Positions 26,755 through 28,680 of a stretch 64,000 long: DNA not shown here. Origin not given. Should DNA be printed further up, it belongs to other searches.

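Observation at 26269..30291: Four-gene cassette of XRE-ImmA switch, GemA-like protein, HerA-type ATPase and RusA-family nuclease: candidate undescribed ATPase-nuclease (defence-like) module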

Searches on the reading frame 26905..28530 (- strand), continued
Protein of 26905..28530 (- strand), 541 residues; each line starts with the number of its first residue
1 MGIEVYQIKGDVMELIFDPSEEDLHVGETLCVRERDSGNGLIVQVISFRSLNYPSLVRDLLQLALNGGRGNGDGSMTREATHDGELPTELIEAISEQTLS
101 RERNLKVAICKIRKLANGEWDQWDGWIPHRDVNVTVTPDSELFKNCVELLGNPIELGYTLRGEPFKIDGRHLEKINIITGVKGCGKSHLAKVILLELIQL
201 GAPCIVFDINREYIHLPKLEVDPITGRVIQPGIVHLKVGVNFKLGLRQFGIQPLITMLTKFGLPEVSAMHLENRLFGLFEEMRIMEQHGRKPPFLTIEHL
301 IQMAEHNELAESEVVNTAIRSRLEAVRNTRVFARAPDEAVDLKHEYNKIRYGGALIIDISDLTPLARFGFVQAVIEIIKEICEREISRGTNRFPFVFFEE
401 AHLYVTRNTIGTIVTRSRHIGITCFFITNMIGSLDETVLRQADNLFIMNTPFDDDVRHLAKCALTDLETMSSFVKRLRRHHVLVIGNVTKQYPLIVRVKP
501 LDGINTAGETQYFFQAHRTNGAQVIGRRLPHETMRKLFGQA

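Call 11: search_protein_families(library=pfam, proteins=[L008:6799-7908:+, L020:5027-6052:+, L020:7690-8562:+, L008:9704-10159:+, L008:10269-11150:+, L013:4000-4737:+, L013:4722-5657:+, L013:5654-6079:+, L013:6040-6510:+, L006:10309-11145:+], max_evalue=0.01)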
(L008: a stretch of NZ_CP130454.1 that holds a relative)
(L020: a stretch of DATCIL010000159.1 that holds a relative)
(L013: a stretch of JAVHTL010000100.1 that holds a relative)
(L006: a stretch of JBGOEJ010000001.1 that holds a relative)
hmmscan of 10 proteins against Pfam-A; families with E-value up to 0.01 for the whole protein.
L008:6799-7908:+ (369 aa): 0 families

L020:5027-6052:+ (341 aa): 10 families
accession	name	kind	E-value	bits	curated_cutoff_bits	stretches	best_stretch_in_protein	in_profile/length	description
PF25583.1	WCX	-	8.4e-18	64.9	23.9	1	255-330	4-76/76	WCX domain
PF13280.12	WYL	-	2.9e-14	53.2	21.8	1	156-223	2-69/70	WYL domain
PF08279.18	HTH_11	-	4e-10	39.8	25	1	27-72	1-46/55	HTH domain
PF19187.6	HTH_PafC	-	1.8e-06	28.2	32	1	39-124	16-112/115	PafC helix-turn-helix domain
PF21476.4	PF0610-like_N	-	0.0002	22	33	1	35-63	10-36/50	PF0610-like, N-terminal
PF07638.17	Sigma70_ECF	-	0.00088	19.7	21.1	1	14-65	126-175/185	ECF sigma factor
PF13551.12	HTH_29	-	0.0017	18.9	28.1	1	35-60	5-31/64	Winged helix-turn helix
PF13384.12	HTH_23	-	0.0018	18.5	24.6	1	34-60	10-36/50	Homeodomain-like domain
PF08220.18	HTH_DeoR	-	0.0063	16.7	21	0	27-70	1-43/57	DeoR-like helix-turn-helix domain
PF25213.1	HVO_A0261_N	-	0.0077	16.5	35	0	33-69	16-52/86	HVO_A0261 N-terminal domain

L020:7690-8562:+ (290 aa): 1 family
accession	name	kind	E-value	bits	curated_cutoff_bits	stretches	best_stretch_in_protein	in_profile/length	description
PF12705.13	PDDEXK_1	-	9e-05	23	22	1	77-231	110-247/247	PD-(D/E)XK nuclease superfamily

L008:9704-10159:+ (151 aa): 2 families
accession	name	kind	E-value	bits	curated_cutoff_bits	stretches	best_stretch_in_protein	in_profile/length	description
PF18765.7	Polbeta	-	1.1e-13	51.6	26.9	1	32-122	2-93/93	Polymerase beta, Nucleotidyltransferase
PF01909.29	NTP_transf_2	-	2.9e-05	24.8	21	1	30-103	1-76/93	Nucleotidyltransferase domain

L008:10269-11150:+ (293 aa): 1 family
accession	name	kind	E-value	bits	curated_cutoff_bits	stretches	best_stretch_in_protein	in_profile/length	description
PF00551.24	Formyl_trans_N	-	1.4e-11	45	26.1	1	79-216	60-173/181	Formyl transferase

L013:4000-4737:+ (245 aa): 1 family
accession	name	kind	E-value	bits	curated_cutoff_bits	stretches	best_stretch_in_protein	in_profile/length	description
PF18643.7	RE_BsaWI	-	2.5e-29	101.9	26.2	1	106-216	4-105/105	BsaWI restriction endonuclease type 2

L013:4722-5657:+ (311 aa): 3 families
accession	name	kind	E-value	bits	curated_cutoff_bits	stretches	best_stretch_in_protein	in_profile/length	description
PF01555.25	N6_N4_Mtase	-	1.4e-22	81.2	26.7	2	17-110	132-212/221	DNA methylase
PF08241.18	Methyltransf_11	-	2.3e-05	25.4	21.2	0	163-184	72-93/95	Methyltransferase domain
PF05148.21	Methyltransf_8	-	0.00033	21.1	27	1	79-134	71-126/219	Hypothetical methyltransferase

L013:5654-6079:+ (141 aa): 3 families
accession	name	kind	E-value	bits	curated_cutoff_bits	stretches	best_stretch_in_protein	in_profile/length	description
PF18765.7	Polbeta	-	1.1e-15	57.9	26.9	1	21-112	1-93/93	Polymerase beta, Nucleotidyltransferase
PF01909.29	NTP_transf_2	-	9.7e-07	29.5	21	1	21-98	2-84/93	Nucleotidyltransferase domain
PF22014.2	DUF6932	-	0.0035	18.2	27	1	13-72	28-91/142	Family of unknown function (DUF6932)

L013:6040-6510:+ (156 aa): 1 family
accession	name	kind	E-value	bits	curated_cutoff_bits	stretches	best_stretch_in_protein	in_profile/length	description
PF01934.22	HepT-like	-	9e-26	90.4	23.5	1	32-148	4-120/120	Ribonuclease HepT-like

L006:10309-11145:+ (278 aa): 1 family
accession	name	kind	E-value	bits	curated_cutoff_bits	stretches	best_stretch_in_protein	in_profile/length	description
PF05866.16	RusA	-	7.4e-11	43.2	22.8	1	176-223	77-123/124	Endodeoxyribonuclease RusA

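Call 13: find_encoding_contigs(protein=P0019, flank=8000, max_places=3)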
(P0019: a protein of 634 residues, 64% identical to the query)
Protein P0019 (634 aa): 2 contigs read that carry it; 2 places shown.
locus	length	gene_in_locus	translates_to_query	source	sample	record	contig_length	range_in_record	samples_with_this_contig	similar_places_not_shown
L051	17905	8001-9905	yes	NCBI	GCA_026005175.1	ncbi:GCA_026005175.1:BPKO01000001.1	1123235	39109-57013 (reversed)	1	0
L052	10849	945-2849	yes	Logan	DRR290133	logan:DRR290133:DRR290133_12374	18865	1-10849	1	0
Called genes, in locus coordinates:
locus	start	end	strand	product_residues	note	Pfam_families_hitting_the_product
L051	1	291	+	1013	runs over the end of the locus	-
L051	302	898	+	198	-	PF07027:DUF1318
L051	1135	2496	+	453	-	PF11638:DnaA_N, PF13401:AAA_22 (faint), PF00308:Bac_DnaA, PF01695:IstB_IS21 (weak), PF22688:Hda_lid (weak), PF08299:Bac_DnaA_C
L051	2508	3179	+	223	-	PF05209:MinC_N, PF03775:MinC_C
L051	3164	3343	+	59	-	PF10609:ParA, PF00142:Fer4_NifH (weak), PF02374:ArsA_ATPase, PF13614:AAA_31, PF01656:CbiA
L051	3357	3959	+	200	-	PF10609:ParA (weak)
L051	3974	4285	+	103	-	PF03776:MinE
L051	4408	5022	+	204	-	PF01726:LexA_DNA_bind, PF00717:Peptidase_S24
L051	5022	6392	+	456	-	PF18073:Zn_ribbon_LapB, PF13481:AAA_25, PF03796:DnaB_C (weak), PF06745:ATPase, PF23442:DUF7125, PF13401:AAA_22 (faint)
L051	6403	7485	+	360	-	PF00154:RecA_N, PF08423:Rad51, PF06745:ATPase (weak), PF13481:AAA_25 (faint), PF27531:MT3502_N (weak), PF21096:RecA_C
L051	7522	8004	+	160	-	PF02381:MraZ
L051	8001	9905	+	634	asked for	PF01935:DUF87, PF20964:DnaX_C (weak)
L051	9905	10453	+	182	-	PF05866:RusA (weak)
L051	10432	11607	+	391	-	PF09376:NurA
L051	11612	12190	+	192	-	PF09378:HAS-barrel (faint)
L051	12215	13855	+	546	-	PF09378:HAS-barrel (weak), PF01935:DUF87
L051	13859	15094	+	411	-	PF00149:Metallophos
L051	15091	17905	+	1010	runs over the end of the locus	-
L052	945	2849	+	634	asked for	PF01935:DUF87, PF20964:DnaX_C (weak)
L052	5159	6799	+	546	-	PF09378:HAS-barrel (weak), PF01935:DUF87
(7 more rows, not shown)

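Call 14: find_encoding_contigs(protein=P0094, flank=8000, max_places=3)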
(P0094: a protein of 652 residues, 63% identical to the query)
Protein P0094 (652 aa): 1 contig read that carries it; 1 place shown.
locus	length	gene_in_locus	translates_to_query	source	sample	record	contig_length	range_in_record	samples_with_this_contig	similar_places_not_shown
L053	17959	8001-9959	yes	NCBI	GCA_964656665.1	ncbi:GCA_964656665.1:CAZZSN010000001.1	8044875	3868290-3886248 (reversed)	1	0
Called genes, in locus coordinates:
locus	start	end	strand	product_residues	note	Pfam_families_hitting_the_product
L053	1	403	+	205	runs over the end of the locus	PF07027:DUF1318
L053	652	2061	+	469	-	PF11638:DnaA_N, PF00308:Bac_DnaA, PF01637:ATPase_2 (faint), PF00004:AAA (weak), PF13401:AAA_22 (faint), PF22688:Hda_lid (weak), PF08299:Bac_DnaA_C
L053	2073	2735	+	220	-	PF05209:MinC_N, PF22642:MinC_N_1 (weak), PF03775:MinC_C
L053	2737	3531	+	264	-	PF00142:Fer4_NifH (faint), PF01656:CbiA, PF02374:ArsA_ATPase (weak), PF06564:CBP_BcsQ, PF09140:MipZ, PF10609:ParA, PF13614:AAA_31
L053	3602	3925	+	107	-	PF03776:MinE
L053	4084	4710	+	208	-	PF01726:LexA_DNA_bind, PF00717:Peptidase_S24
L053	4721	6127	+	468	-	PF18073:Zn_ribbon_LapB, PF13481:AAA_25, PF03796:DnaB_C, PF06745:ATPase, PF23442:DUF7125 (weak), PF13401:AAA_22 (weak), PF06745:ATPase (weak), PF05362:Lon_C, +1 more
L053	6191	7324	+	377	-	PF00154:RecA_N, PF08423:Rad51, PF06745:ATPase (faint), PF13481:AAA_25 (faint), PF21096:RecA_C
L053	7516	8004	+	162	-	PF02381:MraZ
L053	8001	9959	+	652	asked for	PF01935:DUF87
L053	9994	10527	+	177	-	PF05866:RusA (weak)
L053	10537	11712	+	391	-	PF09376:NurA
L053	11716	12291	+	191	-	-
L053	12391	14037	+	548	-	PF09378:HAS-barrel (weak), PF01935:DUF87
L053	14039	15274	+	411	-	PF00149:Metallophos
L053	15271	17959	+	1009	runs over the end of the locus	PF02463:SMC_N (weak), PF13175:AAA_15 (weak), PF13476:AAA_23, PF13555:AAA_29 (weak), PF13558:SbcC_Walker_B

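Call 15: find_related_loci(query=window:26905-28530:-, collection=viral_contigs, flank=8000)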
Query window:26905-28530:- (541 aa) in viral_contigs; peptide patterns used: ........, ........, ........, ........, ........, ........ (x = any residue, [..] = any of these).
3 stretches matched a pattern, but none encodes a relative of the query by tblastn (E <= 1e-3).

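Call 16: find_encoding_contigs(protein=P0011, flank=8000, max_places=2)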
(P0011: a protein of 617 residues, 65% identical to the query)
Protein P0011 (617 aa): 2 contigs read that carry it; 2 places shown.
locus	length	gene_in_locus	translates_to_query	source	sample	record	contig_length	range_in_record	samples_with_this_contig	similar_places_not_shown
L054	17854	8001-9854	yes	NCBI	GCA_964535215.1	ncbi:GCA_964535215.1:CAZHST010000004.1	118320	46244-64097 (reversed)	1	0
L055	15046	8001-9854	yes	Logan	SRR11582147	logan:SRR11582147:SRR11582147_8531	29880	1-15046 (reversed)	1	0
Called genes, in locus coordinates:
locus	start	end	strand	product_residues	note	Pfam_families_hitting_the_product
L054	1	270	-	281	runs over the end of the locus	PF00950:ABC-3, PF01032:FecCD (weak)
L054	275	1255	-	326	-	PF01297:ZnuA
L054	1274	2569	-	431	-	-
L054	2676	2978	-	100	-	-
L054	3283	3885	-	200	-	-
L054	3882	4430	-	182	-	PF27139:Aq_1264_TM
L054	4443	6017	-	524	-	PF07642:BBP2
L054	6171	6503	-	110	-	-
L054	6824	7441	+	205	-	PF01726:LexA_DNA_bind, PF00717:Peptidase_S24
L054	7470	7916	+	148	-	PF02381:MraZ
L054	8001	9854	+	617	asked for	PF01935:DUF87, PF20964:DnaX_C (weak)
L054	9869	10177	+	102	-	-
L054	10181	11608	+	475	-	PF01555:N6_N4_Mtase (weak)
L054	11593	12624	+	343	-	PF09571:RE_XcyI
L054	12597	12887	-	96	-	-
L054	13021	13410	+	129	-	PF05168:HEPN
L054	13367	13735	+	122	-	PF01909:NTP_transf_2, PF18765:Polbeta (weak)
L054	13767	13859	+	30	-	-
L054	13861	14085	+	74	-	PF10047:DUF2281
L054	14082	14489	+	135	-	PF01850:PIN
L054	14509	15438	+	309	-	PF13650:Asp_protease_2 (weak), PF13975:gag-asp_proteas (weak), PF05866:RusA (faint)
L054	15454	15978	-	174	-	PF00578:AhpC-TSA, PF08534:Redoxin, PF00085:Thioredoxin (faint), PF13098:Thioredoxin_2 (weak), PF13905:Thioredoxin_8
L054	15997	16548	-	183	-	PF00355:Rieske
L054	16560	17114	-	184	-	PF13801:Metal_resist, PF07813:LTXXQ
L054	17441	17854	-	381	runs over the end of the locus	PF00364:Biotin_lipoyl, PF25917:BSH_RND (faint), PF02817:E3_binding, PF00198:2-oxoacid_dh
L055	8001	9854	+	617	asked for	PF01935:DUF87, PF20964:DnaX_C (weak)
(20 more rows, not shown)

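Call 17: find_encoding_contigs(protein=P0031, flank=8000, max_places=2)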
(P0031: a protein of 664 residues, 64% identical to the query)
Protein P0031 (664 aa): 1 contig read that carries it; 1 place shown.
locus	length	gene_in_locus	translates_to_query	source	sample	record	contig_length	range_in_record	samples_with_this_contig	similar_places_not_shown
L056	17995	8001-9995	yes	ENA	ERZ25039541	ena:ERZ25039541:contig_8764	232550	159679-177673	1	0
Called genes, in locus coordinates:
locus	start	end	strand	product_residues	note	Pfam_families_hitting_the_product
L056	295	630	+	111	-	PF00383:dCMP_cyt_deam_1, PF14437:MafB19-deam (weak)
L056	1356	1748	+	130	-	PF05496:RuvB_N (weak), PF13177:DNA_pol3_delta2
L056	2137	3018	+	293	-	PF12169:DNA_pol3_gamma3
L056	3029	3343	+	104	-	PF02575:YbaB_DNA_bd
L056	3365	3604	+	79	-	PF00633:HHH (weak), PF14520:HHH_5 (faint), PF21176:RecR_HhH, PF02132:RecR_ZnF (weak)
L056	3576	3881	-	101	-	-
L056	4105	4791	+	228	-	PF01726:LexA_DNA_bind, PF00717:Peptidase_S24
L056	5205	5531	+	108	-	PF13481:AAA_25 (weak)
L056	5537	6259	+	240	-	PF13541:ChlI, PF05362:Lon_C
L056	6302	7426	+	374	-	PF00154:RecA_N, PF06745:ATPase (weak), PF08423:Rad51, PF27531:MT3502_N (weak), PF01637:ATPase_2 (faint), PF21096:RecA_C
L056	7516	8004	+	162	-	PF02381:MraZ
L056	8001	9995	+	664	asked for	PF01935:DUF87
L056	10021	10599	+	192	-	PF05866:RusA (weak)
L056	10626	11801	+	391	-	PF09376:NurA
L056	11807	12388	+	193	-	PF09378:HAS-barrel (faint)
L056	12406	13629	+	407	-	PF09378:HAS-barrel (weak), PF01935:DUF87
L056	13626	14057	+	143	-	-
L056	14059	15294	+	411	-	PF00149:Metallophos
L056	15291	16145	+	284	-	PF02463:SMC_N, PF13476:AAA_23, PF13555:AAA_29 (weak)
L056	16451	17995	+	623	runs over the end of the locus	PF13558:SbcC_Walker_B (weak)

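Call 22: search_solved_structures(query=window:26905-28530:-, max_evalue=1)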
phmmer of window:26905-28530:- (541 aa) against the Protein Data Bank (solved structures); distinct sequences matched with E-value up to 1: 5.
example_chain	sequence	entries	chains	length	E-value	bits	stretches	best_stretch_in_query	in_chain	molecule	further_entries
4d2i_A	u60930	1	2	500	7.3e-05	24.6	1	384-503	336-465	HERA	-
8wiv_A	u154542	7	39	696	0.0021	19.8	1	388-493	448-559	Helicase HerA central domain-containing protein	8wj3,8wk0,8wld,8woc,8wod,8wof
8ofo_AAA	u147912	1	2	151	0.01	17.5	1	396-456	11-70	Diadenylate cyclase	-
5vm1_A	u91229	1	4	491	0.52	11.9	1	170-234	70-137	Xylulokinase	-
8xau_A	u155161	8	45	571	0.6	11.7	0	397-499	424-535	ATP-binding protein | HerA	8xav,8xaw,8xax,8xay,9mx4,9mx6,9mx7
